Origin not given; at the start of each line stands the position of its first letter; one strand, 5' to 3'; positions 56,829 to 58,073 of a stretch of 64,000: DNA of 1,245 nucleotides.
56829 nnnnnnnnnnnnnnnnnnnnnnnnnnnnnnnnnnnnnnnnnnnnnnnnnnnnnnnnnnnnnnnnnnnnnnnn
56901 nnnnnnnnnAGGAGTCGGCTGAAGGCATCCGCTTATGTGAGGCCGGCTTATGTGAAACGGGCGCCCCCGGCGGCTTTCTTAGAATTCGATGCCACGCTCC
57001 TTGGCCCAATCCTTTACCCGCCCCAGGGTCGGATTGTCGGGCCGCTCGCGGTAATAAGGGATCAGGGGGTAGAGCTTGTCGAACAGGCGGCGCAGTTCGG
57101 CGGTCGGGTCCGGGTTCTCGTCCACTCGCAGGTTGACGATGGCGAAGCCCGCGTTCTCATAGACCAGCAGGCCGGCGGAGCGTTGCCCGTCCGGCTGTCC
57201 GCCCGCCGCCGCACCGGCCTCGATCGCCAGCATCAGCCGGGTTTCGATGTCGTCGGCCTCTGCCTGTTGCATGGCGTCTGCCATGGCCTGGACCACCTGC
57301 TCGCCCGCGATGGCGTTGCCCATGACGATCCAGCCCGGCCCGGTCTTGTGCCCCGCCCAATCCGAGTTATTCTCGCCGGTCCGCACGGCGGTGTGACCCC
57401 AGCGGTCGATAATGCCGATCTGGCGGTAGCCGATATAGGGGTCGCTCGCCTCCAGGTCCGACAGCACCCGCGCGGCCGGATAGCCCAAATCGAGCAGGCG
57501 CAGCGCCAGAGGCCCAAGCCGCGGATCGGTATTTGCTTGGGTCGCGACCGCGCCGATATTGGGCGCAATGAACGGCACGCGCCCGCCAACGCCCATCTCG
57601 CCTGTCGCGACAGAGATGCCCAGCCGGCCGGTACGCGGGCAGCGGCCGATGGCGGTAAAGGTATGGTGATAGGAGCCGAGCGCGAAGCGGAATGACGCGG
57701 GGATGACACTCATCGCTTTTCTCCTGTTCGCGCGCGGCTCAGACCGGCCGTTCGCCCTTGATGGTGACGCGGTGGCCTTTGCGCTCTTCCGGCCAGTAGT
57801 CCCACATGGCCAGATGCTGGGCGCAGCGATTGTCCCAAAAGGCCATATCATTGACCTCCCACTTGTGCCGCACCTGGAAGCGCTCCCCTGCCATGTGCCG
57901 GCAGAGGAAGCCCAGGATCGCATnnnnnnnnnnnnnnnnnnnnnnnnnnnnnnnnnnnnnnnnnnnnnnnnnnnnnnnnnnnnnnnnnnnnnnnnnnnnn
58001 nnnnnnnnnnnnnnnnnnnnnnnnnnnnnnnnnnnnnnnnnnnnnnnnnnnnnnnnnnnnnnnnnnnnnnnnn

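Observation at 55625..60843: ECF sigma/anti-sigma pair with DUF1028, two tandem TauD/TfdA dioxygenases and a divergent CoA-transferase: uncharacterised catabolic or stress module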

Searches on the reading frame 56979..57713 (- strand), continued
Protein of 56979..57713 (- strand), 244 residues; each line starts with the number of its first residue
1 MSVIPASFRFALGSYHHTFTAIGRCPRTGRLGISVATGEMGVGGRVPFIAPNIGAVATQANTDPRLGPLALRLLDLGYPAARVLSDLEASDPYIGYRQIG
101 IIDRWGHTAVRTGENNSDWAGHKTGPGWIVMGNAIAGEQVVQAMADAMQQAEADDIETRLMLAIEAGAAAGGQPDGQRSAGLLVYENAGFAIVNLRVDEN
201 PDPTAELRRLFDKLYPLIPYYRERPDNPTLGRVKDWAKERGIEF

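Call 39: search_solved_structures(query=window:56979-57713:-, max_evalue=0.01, show_alignments=2)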
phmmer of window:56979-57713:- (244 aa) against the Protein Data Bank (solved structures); distinct sequences matched with E-value up to 0.01: 1.
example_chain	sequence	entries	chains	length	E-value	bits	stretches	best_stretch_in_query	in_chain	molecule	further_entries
2imh_A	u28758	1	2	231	3.4e-16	62.9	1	18-214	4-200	Hypothetical protein UNP Q5LQD5_SILPO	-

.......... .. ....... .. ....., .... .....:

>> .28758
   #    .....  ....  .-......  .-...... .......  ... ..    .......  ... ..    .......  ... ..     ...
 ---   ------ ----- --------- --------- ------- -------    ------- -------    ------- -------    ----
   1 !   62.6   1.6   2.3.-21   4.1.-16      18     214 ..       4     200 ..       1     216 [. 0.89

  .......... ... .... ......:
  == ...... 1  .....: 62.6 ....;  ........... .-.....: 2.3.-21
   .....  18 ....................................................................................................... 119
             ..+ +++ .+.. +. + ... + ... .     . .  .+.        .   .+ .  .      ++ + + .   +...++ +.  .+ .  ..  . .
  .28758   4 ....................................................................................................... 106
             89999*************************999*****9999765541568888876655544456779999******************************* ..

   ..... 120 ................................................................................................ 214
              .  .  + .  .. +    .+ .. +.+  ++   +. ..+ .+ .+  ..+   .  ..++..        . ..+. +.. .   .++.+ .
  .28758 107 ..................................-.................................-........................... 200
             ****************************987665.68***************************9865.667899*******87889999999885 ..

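Call 41: find_related_loci(query=A1, collection=metagenome_contigs, flank=7000)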
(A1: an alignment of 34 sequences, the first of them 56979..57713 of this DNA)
Query A1 (244 aa) in metagenome_contigs; peptide patterns used: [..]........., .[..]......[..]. (x = any residue, [..] = any of these).
508 stretches matched a pattern; 86 encode a relative of the query (tblastn E <= 1e-3); the best 80 are kept; 80 distinct loci.
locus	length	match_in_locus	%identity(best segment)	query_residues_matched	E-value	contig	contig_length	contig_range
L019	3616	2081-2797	80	6-244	2e-128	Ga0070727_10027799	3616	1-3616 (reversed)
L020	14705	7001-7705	78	10-244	1e-120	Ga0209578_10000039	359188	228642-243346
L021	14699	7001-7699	82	10-242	5e-120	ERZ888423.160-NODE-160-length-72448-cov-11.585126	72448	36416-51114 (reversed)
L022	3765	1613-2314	72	10-243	8e-117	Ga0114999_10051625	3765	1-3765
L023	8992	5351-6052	71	10-243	8e-115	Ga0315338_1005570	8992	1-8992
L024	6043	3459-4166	72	7-242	7e-115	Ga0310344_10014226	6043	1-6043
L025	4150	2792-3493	71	10-243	1e-113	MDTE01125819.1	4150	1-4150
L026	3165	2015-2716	70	10-243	2e-115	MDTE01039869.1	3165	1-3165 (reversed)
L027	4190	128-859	68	1-244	5e-113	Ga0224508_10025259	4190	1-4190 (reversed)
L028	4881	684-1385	70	10-243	2e-112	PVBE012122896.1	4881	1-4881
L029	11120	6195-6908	66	7-244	4e-112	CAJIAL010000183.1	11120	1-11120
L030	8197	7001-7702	69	10-243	7e-112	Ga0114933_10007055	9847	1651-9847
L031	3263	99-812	68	7-244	2e-113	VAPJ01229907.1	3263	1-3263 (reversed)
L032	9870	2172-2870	68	10-242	3e-110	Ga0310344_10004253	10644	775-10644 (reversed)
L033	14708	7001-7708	67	7-242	8e-110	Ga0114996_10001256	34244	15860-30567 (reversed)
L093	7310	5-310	90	143-244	1e-56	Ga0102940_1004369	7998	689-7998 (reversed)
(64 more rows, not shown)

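Call 62: predict_structure(alignment_id=A1)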
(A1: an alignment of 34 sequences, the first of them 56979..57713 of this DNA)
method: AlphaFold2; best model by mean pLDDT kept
length: 244 residues; sequences in the alignment: 34
mean_pLDDT: 89.4   pTM: 0.86
mean pLDDT of the five models: 89.4, 83.5, 79.2, 79.1, 75.5
residues with pLDDT >= 90: 173; 70-90: 52; 50-70: 12; < 50: 7
segments of 3 or more residues with pLDDT < 50: 9-14
pLDDT, mean of each block of 10 residues (from residue 1): 57 66 96 91 77 92 89 98 97 93 97 85 96 87 98 96 96 81 92 91 94 93 91 94 85
secondary structure, 60 per line:
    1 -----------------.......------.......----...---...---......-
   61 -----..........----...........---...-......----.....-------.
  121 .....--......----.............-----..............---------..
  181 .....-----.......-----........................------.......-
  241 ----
elements in order: E18-24 E31-37 E48-50 E54-59 H66-75 H80-90 E98-103 E108-112 E120-125 E128-133 H138-150 H156-169 E179-185 E191-197 H203-226 H233-239

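Call 67: fold_search(model_id=the predicted structure, library=pdb)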
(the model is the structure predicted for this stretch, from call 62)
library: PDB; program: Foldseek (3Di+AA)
matches with E <= 10: 738; with E <= 0.001: 37
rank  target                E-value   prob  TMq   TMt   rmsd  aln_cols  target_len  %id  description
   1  2imh_A                2.1e-16  1.00  0.73  0.79   3.3       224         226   30  Crystal structure of protein SPO2555 from Silicibacter pomeroyi, Pfam DUF1028 (released 2006-10-17)
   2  2imh_B                3.0e-16  1.00  0.73  0.81   3.4       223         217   30  Crystal structure of protein SPO2555 from Silicibacter pomeroyi, Pfam DUF1028 (released 2006-10-17)
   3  8qyl_L                1.4e-04  1.00  0.38  0.48   9.1       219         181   10  Human 20S proteasome assembly intermediate structure 2 (released 2024-02-21)
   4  3mka_B                1.8e-04  1.00  0.41  0.44   7.5       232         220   12  Crystal Structure of Mycobacterium Tuberculosis Proteasome with propetide and an T1A mutation at beta-subunit (released 2010-05-26)
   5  3mka_L                1.8e-04  0.99  0.34  0.33  11.8       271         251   15  Crystal Structure of Mycobacterium Tuberculosis Proteasome with propetide and an T1A mutation at beta-subunit (released 2010-05-26)
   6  3h6f_M                2.1e-04  1.00  0.37  0.41   8.1       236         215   12  Crystal Structure of Mycobacterium Tuberculosis Proteasome Modified by inhibitor HT1171 (released 2009-09-15)
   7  3mfe_B                2.2e-04  0.99  0.36  0.39   8.1       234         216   11  Crystal Structure of Mycobacterium Tuberculosis Proteasome open-gate mutant with H0 movement (released 2010-06-23)
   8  3mfe_F                2.4e-04  1.00  0.42  0.47   7.2       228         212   11  Crystal Structure of Mycobacterium Tuberculosis Proteasome open-gate mutant with H0 movement (released 2010-06-23)
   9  3mka_H                2.4e-04  1.00  0.38  0.38   9.7       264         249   14  Crystal Structure of Mycobacterium Tuberculosis Proteasome with propetide and an T1A mutation at beta-subunit (released 2010-05-26)
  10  5nyg_G                2.8e-04  1.00  0.40  0.42   8.6       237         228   14  Anbu (Gly-1) mutant from Hyphomicrobium sp. strain MC1 - SG P2(1)2(1)2(1) (released 2017-05-24)
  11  5nyw_2                3.4e-04  1.00  0.39  0.42  10.4       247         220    8  Anbu (ancestral beta-subunit) from Yersinia bercovieri (released 2017-05-24)
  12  3mi0_S                3.6e-04  1.00  0.37  0.41   8.0       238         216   10  Crystal Structure of Mycobacterium Tuberculosis Proteasome at 2.2 A (released 2010-06-23)
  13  3mi0_1                3.8e-04  1.00  0.38  0.42   7.9       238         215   11  Crystal Structure of Mycobacterium Tuberculosis Proteasome at 2.2 A (released 2010-06-23)
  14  3mka_Q                3.8e-04  1.00  0.39  0.42   8.3       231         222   11  Crystal Structure of Mycobacterium Tuberculosis Proteasome with propetide and an T1A mutation at beta-subunit (released 2010-05-26)
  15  5loy_A                3.8e-04  0.99  0.35  0.36   8.5       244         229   12  Helical Assembly of a Designed Anbu Protein (released 2017-06-07)
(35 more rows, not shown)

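Call 75: list_cluster_members(proteins=[P0121, window:56979-57713:-, window:58595-59428:-, window:59677-60843:+, window:56277-56816:-])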
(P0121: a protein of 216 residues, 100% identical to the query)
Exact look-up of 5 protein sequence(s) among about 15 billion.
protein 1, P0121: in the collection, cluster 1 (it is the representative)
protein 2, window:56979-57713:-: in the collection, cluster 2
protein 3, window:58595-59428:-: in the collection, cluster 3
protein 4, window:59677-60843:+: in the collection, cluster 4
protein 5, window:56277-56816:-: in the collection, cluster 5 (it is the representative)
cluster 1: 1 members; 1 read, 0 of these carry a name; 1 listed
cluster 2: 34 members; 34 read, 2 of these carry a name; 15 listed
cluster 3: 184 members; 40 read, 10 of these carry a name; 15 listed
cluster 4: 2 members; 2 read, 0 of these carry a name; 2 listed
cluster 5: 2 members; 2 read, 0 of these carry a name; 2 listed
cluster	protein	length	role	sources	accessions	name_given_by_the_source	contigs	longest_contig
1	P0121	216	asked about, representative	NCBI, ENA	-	-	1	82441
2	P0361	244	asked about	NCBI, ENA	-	-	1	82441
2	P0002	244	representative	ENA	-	-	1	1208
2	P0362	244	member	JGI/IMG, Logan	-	uncharacterized Ntn-hydrolase superfamily protein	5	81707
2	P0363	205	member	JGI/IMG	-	uncharacterized Ntn-hydrolase superfamily protein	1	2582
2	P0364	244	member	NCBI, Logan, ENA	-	-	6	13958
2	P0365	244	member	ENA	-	-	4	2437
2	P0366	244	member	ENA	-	-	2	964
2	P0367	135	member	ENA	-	-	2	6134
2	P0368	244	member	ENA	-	-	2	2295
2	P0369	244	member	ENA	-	-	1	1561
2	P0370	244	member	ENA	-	-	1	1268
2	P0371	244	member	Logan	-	-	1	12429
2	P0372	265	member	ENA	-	-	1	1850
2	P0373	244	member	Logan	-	-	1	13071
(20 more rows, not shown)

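Call 77: search_protein_families(library=ncbifam, proteins=[L001:2857-3672:-, L001:3711-4649:-], max_evalue=0.00001)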
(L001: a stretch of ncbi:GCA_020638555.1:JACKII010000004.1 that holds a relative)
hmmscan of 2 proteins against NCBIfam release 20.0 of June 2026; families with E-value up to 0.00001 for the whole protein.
L001:2857-3672:- (271 aa): 72 families (the best 25 are shown)
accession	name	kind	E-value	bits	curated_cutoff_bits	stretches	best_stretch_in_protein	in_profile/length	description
NF006140.0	PRK08290.1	subfamily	2.8e-56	190.8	280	1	2-261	6-284/292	enoyl-CoA hydratase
NF006128.0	PRK08272.1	subfamily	3.4e-51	174.3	257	2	85-268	118-298/308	crotonase/enoyl-CoA hydratase family protein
NF051848.1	EnCoAHydtEchA19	equivalog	1e-49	169.4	400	1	5-226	1-223/258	enoyl-CoA hydratase EchA19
NF004840.0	PRK06190.1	equivalog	2e-45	155.4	253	1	3-227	3-225/260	enoyl-CoA hydratase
NF004517.0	PRK05862.1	equivalog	5.1e-45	154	396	1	1-227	1-223/257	enoyl-CoA hydratase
NF004475.0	PRK05809.1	subfamily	1.9e-41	142.2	394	1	1-219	1-219/260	short-chain-enoyl-CoA hydratase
NF042430.2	EnCoAhydt_DpgD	equivalog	3.4e-40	138.1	400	1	9-232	2-229/258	enoyl-CoA-hydratase DpgD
NF006100.0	PRK08252.1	subfamily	4.1e-40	138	282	1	4-220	3-214/254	crotonase/enoyl-CoA hydratase family protein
NF009125.0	PRK12478.1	equivalog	1.9e-38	132.3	347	1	2-268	5-280/304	crotonase/enoyl-CoA hydratase family protein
NF006108.0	PRK08259.1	equivalog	3.7e-38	131.5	273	1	4-231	3-226/256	crotonase/enoyl-CoA hydratase family protein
NF007239.0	PRK09674.1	equivalog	4.3e-38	131.2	371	1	3-238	3-234/257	2,3-dehydroadipyl-CoA hydratase PaaF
NF006699.0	PRK09245.1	subfamily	2.7e-36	125.2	354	1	4-230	3-235/266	crotonase/enoyl-CoA hydratase family protein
NF006008.0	PRK08139.1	equivalog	3e-36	125.3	313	1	5-229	12-234/266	enoyl-CoA hydratase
NF005864.0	PRK07799.1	equivalog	7.6e-36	123.6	316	1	3-236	7-243/266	crotonase/enoyl-CoA hydratase family protein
NF006566.0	PRK09076.1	subfamily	1.5e-35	123.1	286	1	4-226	5-225/260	enoyl-CoA hydratase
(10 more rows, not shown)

L001:3711-4649:- (312 aa): 2 families
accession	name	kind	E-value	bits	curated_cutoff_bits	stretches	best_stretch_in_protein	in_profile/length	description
TIGR00946.1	2a69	subfamily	2e-28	99.5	246.05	1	5-310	7-335/336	auxin efflux carrier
NF007384.0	PRK09903.1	equivalog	4.7e-07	29.4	404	1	2-305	3-305/314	transporter YfdV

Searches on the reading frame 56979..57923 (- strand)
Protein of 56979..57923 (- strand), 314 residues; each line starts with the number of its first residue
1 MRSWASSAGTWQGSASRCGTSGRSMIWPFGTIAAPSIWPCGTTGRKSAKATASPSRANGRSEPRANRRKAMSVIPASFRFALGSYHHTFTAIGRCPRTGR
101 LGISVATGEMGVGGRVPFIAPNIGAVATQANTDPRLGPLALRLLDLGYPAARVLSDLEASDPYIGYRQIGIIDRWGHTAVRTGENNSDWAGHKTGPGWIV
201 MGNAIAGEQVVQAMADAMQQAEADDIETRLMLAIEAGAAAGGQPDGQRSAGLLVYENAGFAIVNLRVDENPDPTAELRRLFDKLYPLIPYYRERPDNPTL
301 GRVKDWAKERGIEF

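Call 4: search_protein_families(library=pfam, proteins=[window:56979-57923:-], max_evalue=0.01)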
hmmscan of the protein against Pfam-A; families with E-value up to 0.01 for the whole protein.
window:56979-57923:- (314 aa): 1 family
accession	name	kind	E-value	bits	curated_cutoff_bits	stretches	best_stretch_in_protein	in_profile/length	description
PF06267.17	DUF1028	-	6.5e-57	192.9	26.2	1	88-277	1-193/193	Family of unknown function (DUF1028)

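Call 5: search_protein_families(library=ncbifam, proteins=[window:56979-57923:-], max_evalue=0.01)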
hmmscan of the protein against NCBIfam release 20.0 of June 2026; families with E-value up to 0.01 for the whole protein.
window:56979-57923:- (314 aa): 0 families
